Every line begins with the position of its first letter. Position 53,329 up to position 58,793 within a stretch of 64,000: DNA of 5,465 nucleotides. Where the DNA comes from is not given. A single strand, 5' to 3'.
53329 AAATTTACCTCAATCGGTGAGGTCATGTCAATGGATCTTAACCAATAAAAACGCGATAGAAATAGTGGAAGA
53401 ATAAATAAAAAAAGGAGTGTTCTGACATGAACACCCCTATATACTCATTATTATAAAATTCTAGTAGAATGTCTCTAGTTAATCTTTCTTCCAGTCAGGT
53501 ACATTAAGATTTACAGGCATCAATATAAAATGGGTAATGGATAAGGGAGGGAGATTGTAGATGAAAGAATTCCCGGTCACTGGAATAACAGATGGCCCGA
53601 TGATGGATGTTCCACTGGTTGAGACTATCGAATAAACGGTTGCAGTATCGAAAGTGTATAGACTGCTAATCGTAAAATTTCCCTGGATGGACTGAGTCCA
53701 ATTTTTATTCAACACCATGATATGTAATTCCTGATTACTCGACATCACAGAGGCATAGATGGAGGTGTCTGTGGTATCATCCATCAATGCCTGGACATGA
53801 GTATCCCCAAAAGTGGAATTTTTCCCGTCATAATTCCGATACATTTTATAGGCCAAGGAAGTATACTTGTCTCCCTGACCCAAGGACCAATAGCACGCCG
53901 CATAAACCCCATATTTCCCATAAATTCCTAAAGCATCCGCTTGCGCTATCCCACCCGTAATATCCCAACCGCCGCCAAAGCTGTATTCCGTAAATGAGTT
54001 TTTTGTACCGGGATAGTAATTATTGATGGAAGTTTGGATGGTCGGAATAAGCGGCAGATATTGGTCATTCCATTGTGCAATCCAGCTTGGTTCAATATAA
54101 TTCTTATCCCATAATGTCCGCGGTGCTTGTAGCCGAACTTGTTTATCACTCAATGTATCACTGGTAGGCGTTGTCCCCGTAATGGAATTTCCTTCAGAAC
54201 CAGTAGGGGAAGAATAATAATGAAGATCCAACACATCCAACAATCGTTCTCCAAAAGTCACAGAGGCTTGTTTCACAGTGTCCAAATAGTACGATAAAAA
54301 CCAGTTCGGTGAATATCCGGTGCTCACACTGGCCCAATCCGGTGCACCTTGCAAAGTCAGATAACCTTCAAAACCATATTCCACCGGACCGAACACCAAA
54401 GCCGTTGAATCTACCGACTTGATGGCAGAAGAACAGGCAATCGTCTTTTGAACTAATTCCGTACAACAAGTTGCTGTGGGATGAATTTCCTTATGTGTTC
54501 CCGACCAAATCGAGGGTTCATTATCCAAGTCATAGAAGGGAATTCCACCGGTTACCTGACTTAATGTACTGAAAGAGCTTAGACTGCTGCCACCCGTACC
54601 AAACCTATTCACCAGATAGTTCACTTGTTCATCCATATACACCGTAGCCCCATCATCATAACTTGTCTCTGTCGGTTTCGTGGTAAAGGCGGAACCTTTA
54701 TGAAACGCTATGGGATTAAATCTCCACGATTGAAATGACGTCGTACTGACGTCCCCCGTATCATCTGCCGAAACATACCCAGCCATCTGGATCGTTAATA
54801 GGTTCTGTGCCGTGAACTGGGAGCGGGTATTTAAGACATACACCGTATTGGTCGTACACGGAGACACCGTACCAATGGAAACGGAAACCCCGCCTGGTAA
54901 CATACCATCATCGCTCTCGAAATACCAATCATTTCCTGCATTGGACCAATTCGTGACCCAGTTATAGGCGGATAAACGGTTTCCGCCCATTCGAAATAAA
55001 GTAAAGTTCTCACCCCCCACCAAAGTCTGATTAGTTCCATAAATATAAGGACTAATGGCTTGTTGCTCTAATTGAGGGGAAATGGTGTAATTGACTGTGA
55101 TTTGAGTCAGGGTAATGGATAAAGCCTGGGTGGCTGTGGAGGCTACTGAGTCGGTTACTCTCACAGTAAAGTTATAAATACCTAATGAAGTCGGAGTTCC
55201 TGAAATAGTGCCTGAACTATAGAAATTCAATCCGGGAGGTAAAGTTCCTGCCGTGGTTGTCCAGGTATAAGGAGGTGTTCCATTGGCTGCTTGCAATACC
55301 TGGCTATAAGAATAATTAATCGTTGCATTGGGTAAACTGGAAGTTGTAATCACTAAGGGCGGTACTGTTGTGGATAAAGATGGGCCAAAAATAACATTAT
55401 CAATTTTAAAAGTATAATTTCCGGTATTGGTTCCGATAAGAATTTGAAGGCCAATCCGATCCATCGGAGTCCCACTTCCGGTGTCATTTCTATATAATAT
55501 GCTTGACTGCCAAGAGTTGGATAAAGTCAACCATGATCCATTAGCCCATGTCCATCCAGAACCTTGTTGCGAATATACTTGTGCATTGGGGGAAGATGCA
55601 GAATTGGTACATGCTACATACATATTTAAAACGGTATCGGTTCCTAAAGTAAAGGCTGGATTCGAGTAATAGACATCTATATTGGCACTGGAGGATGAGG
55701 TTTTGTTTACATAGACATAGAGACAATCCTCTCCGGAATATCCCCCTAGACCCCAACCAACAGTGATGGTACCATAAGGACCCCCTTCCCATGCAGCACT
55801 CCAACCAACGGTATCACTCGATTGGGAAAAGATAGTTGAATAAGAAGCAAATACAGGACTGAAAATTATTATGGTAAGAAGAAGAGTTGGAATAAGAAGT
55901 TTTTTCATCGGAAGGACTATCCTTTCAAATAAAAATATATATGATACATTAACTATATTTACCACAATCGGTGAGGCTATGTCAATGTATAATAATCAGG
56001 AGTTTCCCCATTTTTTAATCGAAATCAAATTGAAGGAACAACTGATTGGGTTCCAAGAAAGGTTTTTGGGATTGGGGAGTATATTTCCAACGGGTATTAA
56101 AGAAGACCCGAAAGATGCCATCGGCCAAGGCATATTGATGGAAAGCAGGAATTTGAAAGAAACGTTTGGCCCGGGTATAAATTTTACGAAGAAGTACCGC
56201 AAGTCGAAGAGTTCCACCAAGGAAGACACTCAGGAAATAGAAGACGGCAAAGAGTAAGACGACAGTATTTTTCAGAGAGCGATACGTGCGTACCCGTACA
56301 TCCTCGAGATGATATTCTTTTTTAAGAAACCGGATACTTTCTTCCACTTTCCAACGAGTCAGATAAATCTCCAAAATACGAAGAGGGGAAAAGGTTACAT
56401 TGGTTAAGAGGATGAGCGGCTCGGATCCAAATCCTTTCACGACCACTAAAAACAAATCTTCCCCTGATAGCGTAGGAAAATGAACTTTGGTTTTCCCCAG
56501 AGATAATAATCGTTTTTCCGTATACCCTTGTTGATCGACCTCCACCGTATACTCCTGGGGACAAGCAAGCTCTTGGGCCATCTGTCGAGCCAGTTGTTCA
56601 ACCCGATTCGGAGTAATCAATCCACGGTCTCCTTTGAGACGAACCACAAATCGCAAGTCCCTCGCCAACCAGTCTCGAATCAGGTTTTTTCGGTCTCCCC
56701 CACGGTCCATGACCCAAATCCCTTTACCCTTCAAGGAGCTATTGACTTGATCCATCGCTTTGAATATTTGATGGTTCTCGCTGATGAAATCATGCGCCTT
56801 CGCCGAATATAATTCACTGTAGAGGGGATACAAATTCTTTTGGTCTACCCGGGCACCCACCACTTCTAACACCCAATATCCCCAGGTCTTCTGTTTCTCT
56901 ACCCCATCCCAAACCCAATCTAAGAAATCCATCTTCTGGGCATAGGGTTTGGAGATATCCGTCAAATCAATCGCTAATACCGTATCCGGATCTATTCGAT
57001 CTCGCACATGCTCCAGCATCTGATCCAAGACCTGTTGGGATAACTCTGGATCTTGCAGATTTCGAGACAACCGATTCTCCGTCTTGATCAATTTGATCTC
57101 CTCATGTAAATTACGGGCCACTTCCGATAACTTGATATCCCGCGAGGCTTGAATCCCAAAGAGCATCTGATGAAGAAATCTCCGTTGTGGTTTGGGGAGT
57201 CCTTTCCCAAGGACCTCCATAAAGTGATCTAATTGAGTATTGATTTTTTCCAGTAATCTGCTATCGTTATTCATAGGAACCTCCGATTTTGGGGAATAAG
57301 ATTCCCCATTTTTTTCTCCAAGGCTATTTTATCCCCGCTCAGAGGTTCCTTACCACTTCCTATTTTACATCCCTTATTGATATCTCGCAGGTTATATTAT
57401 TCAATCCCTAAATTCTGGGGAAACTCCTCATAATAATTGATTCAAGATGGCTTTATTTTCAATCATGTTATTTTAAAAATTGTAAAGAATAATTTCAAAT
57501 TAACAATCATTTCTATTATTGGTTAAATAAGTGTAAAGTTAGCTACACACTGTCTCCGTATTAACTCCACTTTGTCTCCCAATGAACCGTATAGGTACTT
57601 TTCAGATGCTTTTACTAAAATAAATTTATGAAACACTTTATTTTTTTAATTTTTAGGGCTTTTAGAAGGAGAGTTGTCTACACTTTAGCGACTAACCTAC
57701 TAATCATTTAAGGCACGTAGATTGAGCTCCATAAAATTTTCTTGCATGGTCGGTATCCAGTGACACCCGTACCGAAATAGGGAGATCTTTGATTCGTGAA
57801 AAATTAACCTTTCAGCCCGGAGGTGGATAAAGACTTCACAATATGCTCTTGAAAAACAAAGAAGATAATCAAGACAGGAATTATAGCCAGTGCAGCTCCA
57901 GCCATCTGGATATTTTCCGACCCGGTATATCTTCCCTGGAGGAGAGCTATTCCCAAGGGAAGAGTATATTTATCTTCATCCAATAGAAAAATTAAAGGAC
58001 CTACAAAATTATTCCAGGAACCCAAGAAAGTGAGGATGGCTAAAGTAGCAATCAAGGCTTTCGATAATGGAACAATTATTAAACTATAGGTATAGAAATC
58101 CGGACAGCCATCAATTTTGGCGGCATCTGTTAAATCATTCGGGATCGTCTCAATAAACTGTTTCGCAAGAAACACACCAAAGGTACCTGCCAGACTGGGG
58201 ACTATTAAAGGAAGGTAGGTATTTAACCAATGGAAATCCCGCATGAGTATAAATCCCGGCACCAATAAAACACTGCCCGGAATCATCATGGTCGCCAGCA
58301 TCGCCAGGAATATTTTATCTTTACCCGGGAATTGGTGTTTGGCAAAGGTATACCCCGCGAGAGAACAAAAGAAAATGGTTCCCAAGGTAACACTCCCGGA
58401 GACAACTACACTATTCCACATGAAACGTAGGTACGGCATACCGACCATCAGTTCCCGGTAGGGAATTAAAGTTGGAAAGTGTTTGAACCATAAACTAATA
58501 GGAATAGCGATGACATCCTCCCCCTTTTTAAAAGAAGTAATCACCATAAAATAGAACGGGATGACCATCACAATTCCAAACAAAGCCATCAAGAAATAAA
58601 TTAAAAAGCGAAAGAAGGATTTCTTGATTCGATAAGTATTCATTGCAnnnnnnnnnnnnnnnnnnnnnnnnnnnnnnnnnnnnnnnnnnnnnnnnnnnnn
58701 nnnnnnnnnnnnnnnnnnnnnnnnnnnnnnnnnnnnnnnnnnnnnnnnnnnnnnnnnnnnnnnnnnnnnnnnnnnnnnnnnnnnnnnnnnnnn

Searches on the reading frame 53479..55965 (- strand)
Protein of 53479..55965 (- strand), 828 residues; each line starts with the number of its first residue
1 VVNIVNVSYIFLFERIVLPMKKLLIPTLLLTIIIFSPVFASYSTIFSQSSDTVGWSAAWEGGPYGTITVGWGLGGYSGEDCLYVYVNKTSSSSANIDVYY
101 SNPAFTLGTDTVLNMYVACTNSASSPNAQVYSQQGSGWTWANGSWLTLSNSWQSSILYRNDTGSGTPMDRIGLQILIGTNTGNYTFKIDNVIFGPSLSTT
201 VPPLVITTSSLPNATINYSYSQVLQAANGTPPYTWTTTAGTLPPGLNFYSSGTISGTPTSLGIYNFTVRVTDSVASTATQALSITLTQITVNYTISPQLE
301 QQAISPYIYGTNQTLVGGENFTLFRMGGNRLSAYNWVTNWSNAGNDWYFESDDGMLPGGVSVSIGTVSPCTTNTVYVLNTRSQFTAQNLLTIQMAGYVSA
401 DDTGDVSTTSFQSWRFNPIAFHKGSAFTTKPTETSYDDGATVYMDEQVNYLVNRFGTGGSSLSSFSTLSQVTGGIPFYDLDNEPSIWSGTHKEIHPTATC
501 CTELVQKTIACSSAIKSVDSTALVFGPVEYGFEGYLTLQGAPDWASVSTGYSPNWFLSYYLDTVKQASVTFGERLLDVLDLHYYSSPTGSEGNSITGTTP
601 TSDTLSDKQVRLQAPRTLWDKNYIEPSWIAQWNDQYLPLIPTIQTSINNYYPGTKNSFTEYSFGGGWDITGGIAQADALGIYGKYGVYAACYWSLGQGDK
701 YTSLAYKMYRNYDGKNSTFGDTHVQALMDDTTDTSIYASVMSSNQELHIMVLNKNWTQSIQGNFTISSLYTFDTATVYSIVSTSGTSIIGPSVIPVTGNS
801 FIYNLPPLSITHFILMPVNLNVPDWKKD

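Call 3: search_protein_families(library=pfam, proteins=[window:53479-55965:-], max_evalue=0.01)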
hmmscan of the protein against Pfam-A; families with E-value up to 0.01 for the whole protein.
window:53479-55965:- (828 aa): 3 families
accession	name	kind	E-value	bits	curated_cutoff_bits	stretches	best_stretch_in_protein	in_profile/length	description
PF12891.13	Glyco_hydro_44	-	1.3e-52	179.4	25.1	1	341-585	2-221/223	Glycoside hydrolase family 44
PF05345.18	He_PIG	-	6.7e-13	49.3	24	1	202-287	1-96/96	Putative Ig domain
PF21253.3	Mann_GBD_bact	-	0.0024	18.5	27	1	97-182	45-135/143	Mannanase, galactose-binding domain-like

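Call 4: search_protein_families(library=ncbifam, proteins=[window:53479-55965:-], max_evalue=0.01)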
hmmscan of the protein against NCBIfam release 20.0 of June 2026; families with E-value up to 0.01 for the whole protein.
window:53479-55965:- (828 aa): 1 family
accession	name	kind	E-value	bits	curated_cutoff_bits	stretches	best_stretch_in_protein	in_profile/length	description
NF041873.1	EPS_EpsB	equivalog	4.7e-56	190.5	1250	1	322-813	203-664/671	GH44 family glycoside hydrolase EpsB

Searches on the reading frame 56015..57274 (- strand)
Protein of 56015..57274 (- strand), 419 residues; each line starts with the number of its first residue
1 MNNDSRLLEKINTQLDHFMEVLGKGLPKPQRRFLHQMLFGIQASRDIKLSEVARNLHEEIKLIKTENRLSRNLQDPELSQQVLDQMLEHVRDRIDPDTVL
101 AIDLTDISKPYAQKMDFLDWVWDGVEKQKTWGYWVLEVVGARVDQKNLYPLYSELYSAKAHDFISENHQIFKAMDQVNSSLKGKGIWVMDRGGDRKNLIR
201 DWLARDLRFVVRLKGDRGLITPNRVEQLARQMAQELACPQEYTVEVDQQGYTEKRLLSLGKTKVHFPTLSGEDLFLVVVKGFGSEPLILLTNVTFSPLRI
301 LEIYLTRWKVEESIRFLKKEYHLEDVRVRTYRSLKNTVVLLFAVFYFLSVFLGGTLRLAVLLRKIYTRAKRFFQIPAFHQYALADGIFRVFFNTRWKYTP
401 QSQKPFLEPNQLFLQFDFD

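Call 3: search_protein_families(library=pfam, proteins=[window:56015-57274:-], max_evalue=0.01)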
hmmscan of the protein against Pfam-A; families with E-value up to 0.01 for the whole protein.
window:56015-57274:- (419 aa): 1 family
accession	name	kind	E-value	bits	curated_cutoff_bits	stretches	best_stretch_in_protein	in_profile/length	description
PF01609.27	DDE_Tnp_1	-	9.3e-13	48.8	23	1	97-344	4-197/200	Transposase DDE domain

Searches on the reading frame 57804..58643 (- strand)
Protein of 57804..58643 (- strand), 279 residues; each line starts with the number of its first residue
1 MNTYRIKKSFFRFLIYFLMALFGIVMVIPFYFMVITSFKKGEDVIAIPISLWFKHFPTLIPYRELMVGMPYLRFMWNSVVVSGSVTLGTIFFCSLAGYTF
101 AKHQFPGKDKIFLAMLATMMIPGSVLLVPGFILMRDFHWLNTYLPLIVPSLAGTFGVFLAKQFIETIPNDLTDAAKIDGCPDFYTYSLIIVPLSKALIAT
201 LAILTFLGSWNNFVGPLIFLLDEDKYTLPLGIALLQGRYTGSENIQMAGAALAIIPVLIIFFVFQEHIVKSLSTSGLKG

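Call 3: search_protein_families(library=pfam, proteins=[window:57804-58643:-], max_evalue=0.01)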
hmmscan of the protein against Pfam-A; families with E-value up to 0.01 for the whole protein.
window:57804-58643:- (279 aa): 1 family
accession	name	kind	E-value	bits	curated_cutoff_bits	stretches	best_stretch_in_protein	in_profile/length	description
PF00528.27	BPD_transp_1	-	3.9e-17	63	26.4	1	96-272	4-182/184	Binding-protein-dependent transport system inner membrane component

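Call 4: search_protein_families(library=ncbifam, proteins=[window:57804-58643:-], max_evalue=0.01)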
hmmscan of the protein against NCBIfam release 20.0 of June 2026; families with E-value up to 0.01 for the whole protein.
window:57804-58643:- (279 aa): 7 families
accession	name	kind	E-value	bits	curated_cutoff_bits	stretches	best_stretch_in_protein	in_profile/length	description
NF008210.0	PRK10973.1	equivalog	8.8e-32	110.9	297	1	18-274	14-278/281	sn-glycerol-3-phosphate ABC transporter permease UgpE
NF040932.1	ABC_arch_GlcU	equivalog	4.5e-28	98.7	340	1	13-276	3-268/272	glucose ABC transporter permease GlcU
NF008231.0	PRK10998.1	equivalog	8.3e-27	94.5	261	1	13-279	14-296/296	maltose ABC transporter permease MalG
NF007047.0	PRK09500.1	equivalog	0.00021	21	326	1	14-213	6-200/257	spermidine/putrescine ABC transporter permease PotC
TIGR01581.1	Mo_ABC_porter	hypoth_equivalog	0.00091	18.8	210.3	1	75-259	23-217/225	ABC transporter permease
NF008232.0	PRK10999.1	equivalog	0.001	17.9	392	1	157-222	391-454/520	maltose ABC transporter permease MalF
TIGR02141.1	modB_ABC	equivalog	0.0024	17.5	182.6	0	78-219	3-158/208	molybdate ABC transporter permease subunit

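Call 50: list_cluster_members(proteins=[P0001, P0002, P0004, window:57804-58643:-, window:61292-61867:-, window:39468-40031:+, window:43686-45071:+, window:53479-55965:-])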
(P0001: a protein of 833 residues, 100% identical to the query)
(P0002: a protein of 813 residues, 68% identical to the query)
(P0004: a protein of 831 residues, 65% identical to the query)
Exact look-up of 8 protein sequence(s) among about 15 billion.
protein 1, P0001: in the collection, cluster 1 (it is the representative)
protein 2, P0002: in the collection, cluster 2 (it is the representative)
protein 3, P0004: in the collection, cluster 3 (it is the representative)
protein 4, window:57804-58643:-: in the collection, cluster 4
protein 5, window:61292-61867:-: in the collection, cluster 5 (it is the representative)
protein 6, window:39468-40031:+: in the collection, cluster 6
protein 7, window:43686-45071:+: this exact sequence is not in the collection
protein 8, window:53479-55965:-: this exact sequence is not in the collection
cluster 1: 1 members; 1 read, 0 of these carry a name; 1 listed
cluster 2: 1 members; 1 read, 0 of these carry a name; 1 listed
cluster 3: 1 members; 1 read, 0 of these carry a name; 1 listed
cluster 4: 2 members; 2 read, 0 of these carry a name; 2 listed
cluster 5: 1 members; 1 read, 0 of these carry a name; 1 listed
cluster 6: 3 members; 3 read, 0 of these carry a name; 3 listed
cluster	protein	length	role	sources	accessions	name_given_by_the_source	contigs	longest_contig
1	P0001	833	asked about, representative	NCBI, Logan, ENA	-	-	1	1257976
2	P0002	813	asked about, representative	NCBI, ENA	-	-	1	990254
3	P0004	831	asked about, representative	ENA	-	-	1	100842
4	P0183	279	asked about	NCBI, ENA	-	-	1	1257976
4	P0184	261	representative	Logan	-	-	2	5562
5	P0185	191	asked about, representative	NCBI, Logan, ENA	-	-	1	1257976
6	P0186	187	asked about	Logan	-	-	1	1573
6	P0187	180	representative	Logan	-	-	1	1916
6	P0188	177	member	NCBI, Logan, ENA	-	-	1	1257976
